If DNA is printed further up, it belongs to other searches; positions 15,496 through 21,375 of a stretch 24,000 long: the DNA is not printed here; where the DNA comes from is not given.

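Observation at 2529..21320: Recurrent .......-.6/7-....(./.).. palindrome at a fixed position upstream of GH92 and PTS promoters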

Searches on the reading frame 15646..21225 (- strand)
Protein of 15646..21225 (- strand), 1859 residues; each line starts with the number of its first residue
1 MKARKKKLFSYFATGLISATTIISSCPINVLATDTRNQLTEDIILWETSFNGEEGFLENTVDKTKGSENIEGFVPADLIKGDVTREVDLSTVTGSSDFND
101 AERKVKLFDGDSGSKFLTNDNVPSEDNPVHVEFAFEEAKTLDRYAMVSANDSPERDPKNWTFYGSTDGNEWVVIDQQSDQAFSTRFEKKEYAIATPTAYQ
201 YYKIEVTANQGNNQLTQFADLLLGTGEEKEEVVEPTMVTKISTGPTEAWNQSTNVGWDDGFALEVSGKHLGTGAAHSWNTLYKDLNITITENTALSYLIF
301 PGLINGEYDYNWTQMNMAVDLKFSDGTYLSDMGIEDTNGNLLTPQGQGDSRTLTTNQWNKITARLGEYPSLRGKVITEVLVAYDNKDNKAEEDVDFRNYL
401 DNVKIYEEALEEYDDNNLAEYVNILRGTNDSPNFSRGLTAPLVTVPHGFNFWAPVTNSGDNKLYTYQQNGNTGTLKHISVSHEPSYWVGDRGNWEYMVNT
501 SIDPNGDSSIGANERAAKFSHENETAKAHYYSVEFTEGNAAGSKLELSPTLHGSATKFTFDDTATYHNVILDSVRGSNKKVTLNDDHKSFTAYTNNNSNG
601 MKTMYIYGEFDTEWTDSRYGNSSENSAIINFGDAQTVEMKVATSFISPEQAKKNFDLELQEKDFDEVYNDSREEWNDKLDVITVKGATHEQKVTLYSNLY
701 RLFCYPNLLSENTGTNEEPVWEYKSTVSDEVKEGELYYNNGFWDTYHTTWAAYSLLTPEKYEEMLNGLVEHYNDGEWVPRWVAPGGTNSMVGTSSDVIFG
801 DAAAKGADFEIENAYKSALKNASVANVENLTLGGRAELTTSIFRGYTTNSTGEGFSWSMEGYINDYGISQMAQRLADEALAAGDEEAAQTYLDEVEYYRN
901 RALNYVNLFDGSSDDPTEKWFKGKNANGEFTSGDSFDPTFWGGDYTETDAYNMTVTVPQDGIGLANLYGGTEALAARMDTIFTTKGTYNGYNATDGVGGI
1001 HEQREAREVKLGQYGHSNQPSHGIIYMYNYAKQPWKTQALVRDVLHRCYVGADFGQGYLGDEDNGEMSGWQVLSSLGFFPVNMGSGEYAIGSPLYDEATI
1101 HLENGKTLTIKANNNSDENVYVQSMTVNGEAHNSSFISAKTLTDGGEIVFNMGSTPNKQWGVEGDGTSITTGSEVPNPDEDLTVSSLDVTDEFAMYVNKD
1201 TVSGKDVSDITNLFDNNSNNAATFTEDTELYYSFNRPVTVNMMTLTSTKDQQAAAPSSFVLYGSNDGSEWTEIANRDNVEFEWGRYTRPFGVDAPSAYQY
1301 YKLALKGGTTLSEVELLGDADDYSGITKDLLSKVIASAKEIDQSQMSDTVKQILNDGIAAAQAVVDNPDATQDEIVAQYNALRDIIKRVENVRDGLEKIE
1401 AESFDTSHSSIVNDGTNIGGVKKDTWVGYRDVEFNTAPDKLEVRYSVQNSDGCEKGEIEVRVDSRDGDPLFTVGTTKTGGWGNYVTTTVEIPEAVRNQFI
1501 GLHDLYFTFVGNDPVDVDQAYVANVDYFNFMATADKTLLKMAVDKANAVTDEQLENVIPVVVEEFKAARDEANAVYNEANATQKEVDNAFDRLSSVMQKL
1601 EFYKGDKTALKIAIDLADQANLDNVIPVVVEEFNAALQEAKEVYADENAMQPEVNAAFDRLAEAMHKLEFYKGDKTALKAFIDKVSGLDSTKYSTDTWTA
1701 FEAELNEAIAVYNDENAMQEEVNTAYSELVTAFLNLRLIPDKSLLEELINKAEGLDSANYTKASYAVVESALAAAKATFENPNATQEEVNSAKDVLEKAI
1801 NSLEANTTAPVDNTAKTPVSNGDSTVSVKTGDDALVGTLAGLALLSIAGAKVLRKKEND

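Call 11: search_protein_families(library=pfam, proteins=[window:15646-21225:-])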
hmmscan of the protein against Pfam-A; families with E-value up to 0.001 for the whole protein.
window:15646-21225:- (1859 aa): 6 families
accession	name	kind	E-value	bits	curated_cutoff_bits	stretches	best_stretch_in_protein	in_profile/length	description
PF07971.18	Glyco_hydro_92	-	1.7e-131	439.8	24.6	1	650-1154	1-464/464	Glycosyl hydrolase family 92 catalytic domain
PF07554.19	FIVAR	-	3.9e-30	104.7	29.2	4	1741-1803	1-70/71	FIVAR domain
PF17678.7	Glyco_hydro_92N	-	9.4e-26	91.5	34.5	1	421-644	1-236/236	Glycosyl hydrolase family 92 N-terminal domain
PF03422.21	CBM_6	-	8.7e-19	68.5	28.9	1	1406-1530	13-123/125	Carbohydrate binding module (family 6)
PF00754.31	F5_F8_type_C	-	1.9e-11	44.6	28.2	2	92-217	2-123/127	F5/8 type C domain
PF22633.2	F5_F8_type_C_2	-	9.1e-07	29.9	27.8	0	1216-1287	5-78/91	NedA-like, galactose-binding domain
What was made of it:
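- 15646..21225 (-): GH92_2: a GH92 protein (1859 aa) with CBM6 and FIVAR domains. Call 11.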
